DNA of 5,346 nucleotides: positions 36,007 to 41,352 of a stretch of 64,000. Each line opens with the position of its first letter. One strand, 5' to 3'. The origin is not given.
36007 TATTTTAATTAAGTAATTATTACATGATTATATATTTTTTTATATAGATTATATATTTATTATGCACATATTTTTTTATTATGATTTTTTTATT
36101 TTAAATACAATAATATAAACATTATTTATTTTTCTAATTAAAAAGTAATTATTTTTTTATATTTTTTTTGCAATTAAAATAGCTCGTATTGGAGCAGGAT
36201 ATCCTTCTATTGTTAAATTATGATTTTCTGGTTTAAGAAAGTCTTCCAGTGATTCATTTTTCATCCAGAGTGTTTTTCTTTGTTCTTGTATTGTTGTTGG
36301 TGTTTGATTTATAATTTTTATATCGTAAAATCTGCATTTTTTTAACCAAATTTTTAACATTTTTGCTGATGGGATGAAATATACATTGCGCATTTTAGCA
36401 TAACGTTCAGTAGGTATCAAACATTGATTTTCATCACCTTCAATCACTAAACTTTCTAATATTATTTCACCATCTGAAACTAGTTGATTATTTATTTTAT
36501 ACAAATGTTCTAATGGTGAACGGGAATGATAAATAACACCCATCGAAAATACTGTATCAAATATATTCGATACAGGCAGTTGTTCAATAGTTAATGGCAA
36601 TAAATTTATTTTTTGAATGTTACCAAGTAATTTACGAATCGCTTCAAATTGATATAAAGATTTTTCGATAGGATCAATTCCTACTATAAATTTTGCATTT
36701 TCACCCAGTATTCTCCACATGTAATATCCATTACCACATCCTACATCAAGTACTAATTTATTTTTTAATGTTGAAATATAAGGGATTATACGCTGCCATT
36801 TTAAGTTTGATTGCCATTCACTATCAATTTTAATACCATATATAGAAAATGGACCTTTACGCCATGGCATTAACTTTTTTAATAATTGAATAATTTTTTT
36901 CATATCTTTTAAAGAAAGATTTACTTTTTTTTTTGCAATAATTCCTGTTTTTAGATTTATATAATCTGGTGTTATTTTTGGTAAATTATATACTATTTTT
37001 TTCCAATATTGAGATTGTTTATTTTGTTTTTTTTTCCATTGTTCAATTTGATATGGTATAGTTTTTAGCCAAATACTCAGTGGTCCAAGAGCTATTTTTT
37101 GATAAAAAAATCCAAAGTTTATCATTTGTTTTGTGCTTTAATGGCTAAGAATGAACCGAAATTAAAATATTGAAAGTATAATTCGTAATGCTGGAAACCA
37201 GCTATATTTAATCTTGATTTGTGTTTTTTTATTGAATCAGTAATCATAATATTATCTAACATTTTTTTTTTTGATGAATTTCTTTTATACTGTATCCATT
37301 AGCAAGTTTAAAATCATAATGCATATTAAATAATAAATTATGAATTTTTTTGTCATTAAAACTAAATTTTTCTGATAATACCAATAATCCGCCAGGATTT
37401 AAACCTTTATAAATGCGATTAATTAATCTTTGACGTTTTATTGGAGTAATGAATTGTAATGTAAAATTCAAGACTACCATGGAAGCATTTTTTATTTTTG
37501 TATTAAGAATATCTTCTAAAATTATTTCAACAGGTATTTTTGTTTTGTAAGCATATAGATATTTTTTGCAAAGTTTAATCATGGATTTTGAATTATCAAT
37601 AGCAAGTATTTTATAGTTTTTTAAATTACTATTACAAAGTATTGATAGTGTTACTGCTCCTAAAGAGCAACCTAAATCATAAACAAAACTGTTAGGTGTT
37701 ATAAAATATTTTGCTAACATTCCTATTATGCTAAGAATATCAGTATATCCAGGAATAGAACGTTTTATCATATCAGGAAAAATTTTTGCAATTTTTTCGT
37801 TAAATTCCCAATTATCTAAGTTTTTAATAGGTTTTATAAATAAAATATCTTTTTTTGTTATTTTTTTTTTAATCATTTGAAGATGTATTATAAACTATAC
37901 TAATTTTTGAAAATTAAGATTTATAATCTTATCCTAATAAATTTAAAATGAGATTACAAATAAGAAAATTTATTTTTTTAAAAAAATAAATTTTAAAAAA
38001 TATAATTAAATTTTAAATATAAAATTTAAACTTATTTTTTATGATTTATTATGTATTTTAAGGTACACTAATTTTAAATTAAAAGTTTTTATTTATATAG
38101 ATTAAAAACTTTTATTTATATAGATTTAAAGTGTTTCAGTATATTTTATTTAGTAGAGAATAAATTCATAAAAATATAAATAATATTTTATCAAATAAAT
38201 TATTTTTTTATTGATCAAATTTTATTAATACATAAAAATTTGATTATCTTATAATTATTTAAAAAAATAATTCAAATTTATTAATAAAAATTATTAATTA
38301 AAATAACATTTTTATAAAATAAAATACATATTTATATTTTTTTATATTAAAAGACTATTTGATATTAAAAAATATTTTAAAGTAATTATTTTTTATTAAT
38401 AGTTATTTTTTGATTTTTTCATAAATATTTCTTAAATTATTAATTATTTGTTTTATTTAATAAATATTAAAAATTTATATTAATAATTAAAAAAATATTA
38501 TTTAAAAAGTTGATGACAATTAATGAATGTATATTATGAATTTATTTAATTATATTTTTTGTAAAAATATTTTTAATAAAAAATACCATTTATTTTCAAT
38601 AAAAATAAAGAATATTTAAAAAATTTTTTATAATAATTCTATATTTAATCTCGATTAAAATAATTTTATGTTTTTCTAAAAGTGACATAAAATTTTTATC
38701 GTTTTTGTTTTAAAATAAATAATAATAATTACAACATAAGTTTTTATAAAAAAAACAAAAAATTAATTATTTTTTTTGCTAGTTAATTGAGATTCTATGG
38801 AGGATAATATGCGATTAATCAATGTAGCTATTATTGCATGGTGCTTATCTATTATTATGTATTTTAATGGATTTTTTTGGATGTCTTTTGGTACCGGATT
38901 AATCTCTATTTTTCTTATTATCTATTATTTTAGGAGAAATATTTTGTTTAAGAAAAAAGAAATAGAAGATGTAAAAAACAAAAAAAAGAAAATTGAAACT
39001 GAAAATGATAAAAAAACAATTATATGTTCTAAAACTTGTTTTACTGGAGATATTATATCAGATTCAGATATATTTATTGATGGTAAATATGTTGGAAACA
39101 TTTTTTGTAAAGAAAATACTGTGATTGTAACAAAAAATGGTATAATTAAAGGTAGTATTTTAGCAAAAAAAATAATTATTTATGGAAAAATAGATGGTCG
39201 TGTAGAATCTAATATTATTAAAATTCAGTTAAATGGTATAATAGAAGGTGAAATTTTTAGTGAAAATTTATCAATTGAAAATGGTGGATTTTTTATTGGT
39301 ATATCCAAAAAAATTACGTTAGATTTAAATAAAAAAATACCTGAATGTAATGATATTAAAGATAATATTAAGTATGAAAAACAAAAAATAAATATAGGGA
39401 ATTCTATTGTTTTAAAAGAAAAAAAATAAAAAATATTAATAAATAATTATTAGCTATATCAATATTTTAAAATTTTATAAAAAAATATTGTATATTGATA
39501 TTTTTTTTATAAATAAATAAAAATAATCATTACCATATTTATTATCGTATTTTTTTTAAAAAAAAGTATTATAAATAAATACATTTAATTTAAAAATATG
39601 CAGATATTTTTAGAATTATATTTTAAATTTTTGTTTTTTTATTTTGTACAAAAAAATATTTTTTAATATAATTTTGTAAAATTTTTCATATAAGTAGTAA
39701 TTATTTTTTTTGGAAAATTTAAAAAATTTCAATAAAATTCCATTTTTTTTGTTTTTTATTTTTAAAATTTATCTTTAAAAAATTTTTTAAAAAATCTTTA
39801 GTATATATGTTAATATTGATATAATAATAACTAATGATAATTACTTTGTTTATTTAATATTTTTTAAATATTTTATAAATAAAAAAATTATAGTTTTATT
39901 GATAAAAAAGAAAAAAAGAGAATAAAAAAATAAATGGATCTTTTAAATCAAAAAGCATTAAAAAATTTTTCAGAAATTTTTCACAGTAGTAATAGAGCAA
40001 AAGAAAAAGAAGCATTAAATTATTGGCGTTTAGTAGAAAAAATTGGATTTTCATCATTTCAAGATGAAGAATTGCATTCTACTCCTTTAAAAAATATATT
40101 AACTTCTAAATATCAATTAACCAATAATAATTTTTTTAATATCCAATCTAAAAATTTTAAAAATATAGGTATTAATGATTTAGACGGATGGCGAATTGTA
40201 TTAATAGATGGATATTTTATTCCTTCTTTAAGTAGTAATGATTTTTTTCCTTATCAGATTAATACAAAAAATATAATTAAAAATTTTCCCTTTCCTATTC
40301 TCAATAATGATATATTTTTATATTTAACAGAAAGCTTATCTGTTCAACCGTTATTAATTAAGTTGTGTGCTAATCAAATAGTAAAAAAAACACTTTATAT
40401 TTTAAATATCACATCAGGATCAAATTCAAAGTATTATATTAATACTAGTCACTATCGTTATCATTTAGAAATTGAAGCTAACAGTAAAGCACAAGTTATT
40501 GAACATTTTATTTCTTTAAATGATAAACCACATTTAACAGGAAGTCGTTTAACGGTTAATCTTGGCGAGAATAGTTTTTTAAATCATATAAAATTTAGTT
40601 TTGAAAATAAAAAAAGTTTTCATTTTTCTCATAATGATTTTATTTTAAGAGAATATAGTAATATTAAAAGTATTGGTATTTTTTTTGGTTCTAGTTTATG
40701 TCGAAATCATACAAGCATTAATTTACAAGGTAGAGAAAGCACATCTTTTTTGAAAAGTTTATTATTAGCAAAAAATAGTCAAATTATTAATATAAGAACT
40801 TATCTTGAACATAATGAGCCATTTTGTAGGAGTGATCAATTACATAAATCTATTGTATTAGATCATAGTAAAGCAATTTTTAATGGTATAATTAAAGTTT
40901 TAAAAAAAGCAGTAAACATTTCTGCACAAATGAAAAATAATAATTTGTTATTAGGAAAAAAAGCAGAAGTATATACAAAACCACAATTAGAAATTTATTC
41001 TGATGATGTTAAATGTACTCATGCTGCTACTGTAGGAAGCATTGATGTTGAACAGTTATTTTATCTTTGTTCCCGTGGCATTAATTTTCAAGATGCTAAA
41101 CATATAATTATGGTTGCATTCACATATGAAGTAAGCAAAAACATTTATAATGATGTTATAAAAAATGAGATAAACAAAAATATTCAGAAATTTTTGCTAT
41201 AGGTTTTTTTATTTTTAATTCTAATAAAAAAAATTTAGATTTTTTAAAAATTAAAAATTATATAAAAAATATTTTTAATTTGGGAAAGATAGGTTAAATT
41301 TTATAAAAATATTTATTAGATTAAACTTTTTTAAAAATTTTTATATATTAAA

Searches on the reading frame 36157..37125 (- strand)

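Call 24: search_protein_families(library=pfam, proteins=[window:36157-37125:-])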
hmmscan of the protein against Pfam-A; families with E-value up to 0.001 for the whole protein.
window:36157-37125:- (322 aa): 6 families
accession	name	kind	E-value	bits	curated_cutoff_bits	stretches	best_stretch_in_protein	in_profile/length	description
PF08003.17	Methyltransf_9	-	3.6e-141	470.1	23.8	1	7-321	1-315/315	Protein of unknown function (DUF1698)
PF13847.12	Methyltransf_31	-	2.1e-12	47.4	27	1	121-231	3-114/145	Methyltransferase domain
PF08241.18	Methyltransf_11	-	8.2e-09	36.4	21.2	1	126-222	1-94/95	Methyltransferase domain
PF13649.12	Methyltransf_25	-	1.2e-07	32.8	27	1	125-203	1-79/97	Methyltransferase domain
PF08242.18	Methyltransf_12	-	1.5e-07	32.5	30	1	126-219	1-96/98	Methyltransferase domain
PF13489.12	Methyltransf_23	-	4e-07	30.3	27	1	109-226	8-119/164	Methyltransferase domain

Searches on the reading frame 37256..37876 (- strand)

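Call 24: search_protein_families(library=pfam, proteins=[window:37256-37876:-])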
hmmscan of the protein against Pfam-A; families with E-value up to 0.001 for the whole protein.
window:37256-37876:- (206 aa): 6 families
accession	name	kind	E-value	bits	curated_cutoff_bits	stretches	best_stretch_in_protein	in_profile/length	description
PF13649.12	Methyltransf_25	-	5.9e-10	40.2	27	1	65-163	1-97/97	Methyltransferase domain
PF08242.18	Methyltransf_12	-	5.7e-08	33.8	30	1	67-165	2-98/98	Methyltransferase domain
PF08241.18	Methyltransf_11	-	7.7e-08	33.3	21.2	1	67-167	2-95/95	Methyltransferase domain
PF01739.24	CheR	-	1.4e-05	25.1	27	0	65-112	35-89/195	CheR methyltransferase, SAM binding domain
PF05175.20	MTS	-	1.8e-05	24.9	23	1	63-197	33-168/170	Methyltransferase small domain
PF13847.12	Methyltransf_31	-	3.7e-05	23.9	27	1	61-169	3-111/145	Methyltransferase domain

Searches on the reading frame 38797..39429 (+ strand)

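Call 24: search_protein_families(library=pfam, proteins=[window:38797-39429:+])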
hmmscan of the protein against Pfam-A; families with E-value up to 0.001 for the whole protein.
window:38797-39429:+ (210 aa): 1 family
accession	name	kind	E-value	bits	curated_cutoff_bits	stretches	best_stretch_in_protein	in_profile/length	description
PF04519.19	Bactofilin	-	2.5e-18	66.6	27.9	1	74-168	1-95/98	Polymer-forming cytoskeletal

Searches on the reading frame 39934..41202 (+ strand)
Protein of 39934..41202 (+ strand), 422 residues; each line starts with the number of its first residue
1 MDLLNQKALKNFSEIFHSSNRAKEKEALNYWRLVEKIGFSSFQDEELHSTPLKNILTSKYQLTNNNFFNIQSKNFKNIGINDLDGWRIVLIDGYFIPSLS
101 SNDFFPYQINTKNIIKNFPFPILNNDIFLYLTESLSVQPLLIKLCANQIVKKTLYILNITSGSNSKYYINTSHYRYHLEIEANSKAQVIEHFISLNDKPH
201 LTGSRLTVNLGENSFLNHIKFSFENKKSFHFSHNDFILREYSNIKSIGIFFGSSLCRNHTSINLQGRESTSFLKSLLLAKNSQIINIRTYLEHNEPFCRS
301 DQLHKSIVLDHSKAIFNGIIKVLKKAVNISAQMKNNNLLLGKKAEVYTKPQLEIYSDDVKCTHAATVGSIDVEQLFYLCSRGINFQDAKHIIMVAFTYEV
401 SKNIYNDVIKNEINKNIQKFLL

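Call 50: search_protein_families(library=ncbifam, proteins=[window:39934-41202:+], max_evalue=0.00001)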
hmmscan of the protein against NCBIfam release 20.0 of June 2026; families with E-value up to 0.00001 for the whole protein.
window:39934-41202:+ (422 aa): 5 families
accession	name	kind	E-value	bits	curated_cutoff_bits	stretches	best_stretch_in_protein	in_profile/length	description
NF008194.0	PRK10948.1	equivalog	1.8e-141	471.8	489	1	5-421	7-418/423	Fe-S cluster assembly protein SufD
TIGR01981.1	sufD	equivalog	7.5e-74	248.5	222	1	143-412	11-274/275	Fe-S cluster assembly protein SufD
TIGR01980.1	sufB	equivalog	7.6e-28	97.3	346.4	1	237-404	269-436/448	Fe-S cluster assembly protein SufB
NF008773.0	PRK11814.1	equivalog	1.4e-20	73.4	717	1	243-404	302-463/484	Fe-S cluster assembly protein SufB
NF052511.1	SUF_like_SmsB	exception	6.4e-13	48.5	650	1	303-415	326-435/445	SUF-like minimal system protein SmsB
